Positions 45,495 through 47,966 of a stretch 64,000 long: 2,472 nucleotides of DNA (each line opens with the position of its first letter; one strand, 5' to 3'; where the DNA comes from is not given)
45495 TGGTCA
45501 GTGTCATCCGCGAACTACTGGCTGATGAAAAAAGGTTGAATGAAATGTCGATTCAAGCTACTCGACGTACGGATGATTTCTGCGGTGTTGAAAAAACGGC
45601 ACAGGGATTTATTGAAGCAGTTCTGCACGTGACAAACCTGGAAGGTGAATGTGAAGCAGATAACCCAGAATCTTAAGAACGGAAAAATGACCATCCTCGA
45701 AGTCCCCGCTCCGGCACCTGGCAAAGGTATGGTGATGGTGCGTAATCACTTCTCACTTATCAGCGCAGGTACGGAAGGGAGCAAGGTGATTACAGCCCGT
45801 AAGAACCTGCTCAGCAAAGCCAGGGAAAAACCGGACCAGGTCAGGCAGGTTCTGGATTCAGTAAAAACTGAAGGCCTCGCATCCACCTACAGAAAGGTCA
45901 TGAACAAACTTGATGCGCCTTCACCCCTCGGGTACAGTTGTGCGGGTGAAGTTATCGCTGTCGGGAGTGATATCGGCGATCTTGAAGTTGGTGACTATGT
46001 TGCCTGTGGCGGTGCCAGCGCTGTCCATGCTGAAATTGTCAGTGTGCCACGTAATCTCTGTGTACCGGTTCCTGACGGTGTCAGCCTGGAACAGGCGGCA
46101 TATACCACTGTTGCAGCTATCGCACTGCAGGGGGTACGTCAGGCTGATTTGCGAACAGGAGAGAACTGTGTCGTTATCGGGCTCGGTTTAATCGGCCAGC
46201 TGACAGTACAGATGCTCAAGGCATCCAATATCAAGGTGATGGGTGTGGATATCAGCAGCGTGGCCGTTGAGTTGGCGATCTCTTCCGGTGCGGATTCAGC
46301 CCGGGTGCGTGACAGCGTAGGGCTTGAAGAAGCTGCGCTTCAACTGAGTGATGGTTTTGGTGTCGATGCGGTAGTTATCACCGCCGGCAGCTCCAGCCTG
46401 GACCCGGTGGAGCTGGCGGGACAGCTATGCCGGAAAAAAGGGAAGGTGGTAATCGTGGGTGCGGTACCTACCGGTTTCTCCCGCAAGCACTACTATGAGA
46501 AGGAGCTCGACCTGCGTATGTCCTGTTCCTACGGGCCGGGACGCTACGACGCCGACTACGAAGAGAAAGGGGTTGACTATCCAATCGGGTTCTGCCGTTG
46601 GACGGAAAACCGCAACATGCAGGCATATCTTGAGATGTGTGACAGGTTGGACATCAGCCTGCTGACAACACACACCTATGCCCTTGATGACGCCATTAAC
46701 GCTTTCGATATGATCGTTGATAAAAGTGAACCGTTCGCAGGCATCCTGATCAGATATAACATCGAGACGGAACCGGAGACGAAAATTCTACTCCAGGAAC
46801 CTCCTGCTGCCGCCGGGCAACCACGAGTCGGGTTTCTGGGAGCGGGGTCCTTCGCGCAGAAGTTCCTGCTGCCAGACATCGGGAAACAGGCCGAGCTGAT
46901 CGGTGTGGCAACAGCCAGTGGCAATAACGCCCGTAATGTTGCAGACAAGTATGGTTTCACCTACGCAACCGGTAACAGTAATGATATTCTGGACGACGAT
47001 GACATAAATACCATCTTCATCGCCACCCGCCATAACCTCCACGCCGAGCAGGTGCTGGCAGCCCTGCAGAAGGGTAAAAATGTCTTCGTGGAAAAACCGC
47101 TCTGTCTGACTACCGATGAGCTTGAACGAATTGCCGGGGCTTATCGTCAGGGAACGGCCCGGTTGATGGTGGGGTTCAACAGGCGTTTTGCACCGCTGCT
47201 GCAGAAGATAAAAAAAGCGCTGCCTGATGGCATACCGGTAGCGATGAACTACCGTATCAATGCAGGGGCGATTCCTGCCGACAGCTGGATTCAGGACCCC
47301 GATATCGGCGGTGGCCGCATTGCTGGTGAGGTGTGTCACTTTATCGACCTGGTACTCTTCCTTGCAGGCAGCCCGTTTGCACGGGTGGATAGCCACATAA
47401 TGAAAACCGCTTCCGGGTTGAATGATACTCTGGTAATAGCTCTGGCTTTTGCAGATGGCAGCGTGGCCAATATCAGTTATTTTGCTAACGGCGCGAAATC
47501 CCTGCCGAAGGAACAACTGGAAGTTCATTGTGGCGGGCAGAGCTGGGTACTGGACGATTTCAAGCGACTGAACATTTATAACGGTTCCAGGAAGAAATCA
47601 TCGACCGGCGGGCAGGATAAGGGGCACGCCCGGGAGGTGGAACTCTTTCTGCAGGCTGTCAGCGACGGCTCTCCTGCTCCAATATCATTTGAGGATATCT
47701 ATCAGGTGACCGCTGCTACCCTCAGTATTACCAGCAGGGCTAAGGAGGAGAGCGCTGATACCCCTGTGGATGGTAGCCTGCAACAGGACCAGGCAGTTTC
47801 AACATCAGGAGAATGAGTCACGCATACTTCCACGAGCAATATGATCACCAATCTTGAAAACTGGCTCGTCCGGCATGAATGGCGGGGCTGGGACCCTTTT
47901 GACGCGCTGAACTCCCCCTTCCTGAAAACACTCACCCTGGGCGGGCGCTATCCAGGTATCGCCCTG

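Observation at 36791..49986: Polysaccharide sub-cluster with duplicated bi-domain (ADH + Gfo/Idh/MocA) oxidoreductases, heparinase II/III-like protein, AsnB-like amidotransferase and DUF354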

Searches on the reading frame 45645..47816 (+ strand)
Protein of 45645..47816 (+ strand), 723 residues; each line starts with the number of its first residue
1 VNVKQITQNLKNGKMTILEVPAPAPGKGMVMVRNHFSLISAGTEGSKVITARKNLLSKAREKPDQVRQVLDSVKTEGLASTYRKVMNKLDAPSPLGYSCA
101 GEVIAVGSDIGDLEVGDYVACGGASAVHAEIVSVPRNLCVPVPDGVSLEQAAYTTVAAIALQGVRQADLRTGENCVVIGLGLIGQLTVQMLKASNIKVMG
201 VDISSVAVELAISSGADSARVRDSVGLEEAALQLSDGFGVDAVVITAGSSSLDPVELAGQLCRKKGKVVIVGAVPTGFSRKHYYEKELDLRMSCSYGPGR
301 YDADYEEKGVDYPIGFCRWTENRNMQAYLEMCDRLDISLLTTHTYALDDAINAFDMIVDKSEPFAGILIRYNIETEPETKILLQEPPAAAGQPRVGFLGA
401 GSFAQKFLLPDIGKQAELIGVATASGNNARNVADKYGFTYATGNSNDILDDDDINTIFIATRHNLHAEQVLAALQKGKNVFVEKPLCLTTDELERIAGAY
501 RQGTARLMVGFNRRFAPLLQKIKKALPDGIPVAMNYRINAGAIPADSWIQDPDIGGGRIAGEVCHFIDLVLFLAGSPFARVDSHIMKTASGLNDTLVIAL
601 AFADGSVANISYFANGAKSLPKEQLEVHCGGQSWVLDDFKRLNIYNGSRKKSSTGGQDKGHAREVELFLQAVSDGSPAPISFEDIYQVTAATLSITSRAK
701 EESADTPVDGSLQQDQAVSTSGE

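Call 3: search_protein_families(library=pfam, proteins=[window:45645-47816:+], max_evalue=0.01)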
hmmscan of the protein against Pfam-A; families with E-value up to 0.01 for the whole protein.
window:45645-47816:+ (723 aa): 9 families
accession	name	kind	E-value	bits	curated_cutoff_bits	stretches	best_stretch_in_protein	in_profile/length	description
PF01408.29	GFO_IDH_MocA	-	1.5e-23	84.2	24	1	394-511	2-120/120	Oxidoreductase family, NAD-binding Rossmann fold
PF00107.32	ADH_zinc_N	-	1.5e-13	51.3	31.8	1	183-302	2-121/129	Zinc-binding dehydrogenase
PF22725.1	GFO_IDH_MocA_C3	-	3.5e-08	33.9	27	1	543-629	30-118/124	GFO/IDH/MocA C-terminal domain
PF08240.17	ADH_N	-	7.3e-06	26.6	23.5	1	82-144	23-104/104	Alcohol dehydrogenase GroES-like domain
PF02894.22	GFO_IDH_MocA_C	-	2.7e-05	24.5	22.9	1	541-628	25-119/218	Oxidoreductase family, C-terminal alpha/beta domain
PF03721.20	UDPG_MGDP_dh_N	-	0.0017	18.4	27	1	174-209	2-37/187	UDP-glucose/GDP-mannose dehydrogenase family, NAD binding domain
PF02254.24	TrkA_N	-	0.0052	17.5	23.8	0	176-250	2-73/116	TrkA-N domain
PF02826.25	2-Hacid_dh_C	-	0.0054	16.6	25.1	0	171-209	35-73/178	D-isomer specific 2-hydroxyacid dehydrogenase, NAD binding domain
PF03807.23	F420_oxidored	-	0.0073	17.3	21.6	0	394-476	1-84/94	NADP oxidoreductase coenzyme F420-dependent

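Call 9: search_protein_families(library=ncbifam, proteins=[window:45645-47816:+], max_evalue=0.001)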
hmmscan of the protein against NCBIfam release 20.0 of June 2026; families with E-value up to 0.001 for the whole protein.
window:45645-47816:+ (723 aa): 24 families
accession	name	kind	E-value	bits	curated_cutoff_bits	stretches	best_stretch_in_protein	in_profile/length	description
TIGR04380.1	myo_inos_iolG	equivalog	7.1e-28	97.4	355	1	394-613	3-230/330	inositol 2-dehydrogenase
NF052479.1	LevoglcsnDh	equivalog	7.5e-20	70.9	650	1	421-584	41-211/386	levoglucosan dehydrogenase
NF040723.1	UDP-GlcNAcDh_Arch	equivalog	2e-17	63.7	450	1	394-607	2-210/302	UDP-N-acetylglucosamine 3-dehydrogenase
NF052679.1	InsChiInosDhIolG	equivalog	4.8e-14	52.1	540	1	395-528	5-142/343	bifunctional inositol 2-dehydrogenase/D-chiro-inositol 1-dehydrogenase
TIGR02824.1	quinone_pig3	subfamily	3.5e-13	49.2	296.8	1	90-273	56-239/325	putative NAD(P)H quinone oxidoreductase, PIG3 family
NF008607.0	PRK11579.1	subfamily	4.8e-11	42.2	330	1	394-607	6-223/346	oxidoreductase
TIGR03989.1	Rxyl_3153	subfamily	2.7e-10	40.1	440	1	128-275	141-290/370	NDMA-dependent alcohol dehydrogenase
NF007642.0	PRK10309.1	equivalog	3.3e-10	39.7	550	1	127-274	116-262/347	galactitol-1-phosphate 5-dehydrogenase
NF041097.1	keto_inos_dh_IolM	equivalog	3.5e-10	39.1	450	1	152-273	185-312/389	scyllo-inosose 3-dehydrogenase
NF006940.0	PRK09422.1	equivalog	3.9e-10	39.2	344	1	129-273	118-261/338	alcohol dehydrogenase AdhP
NF007574.0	PRK10206.1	equivalog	9.8e-10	38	352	1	396-529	6-141/345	oxidoreductase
TIGR00692.1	tdh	equivalog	1.4e-09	37.4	458.35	1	126-275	117-264/340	L-threonine 3-dehydrogenase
NF041392.1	XylDh_Gfo6_Halo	equivalog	2.6e-09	36.3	350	1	391-530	15-159/350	D-xylose 1-dehydrogenase Gfo6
NF003808.0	PRK05396.1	equivalog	7e-09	35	380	1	127-273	120-264/341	L-threonine 3-dehydrogenase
NF041183.1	Pks2_ls1_myc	equivalog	1.5e-08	32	2400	1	94-250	1465-1625/2086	sulfolipid-1 biosynthesis phthioceranic/hydroxyphthioceranic acid synthase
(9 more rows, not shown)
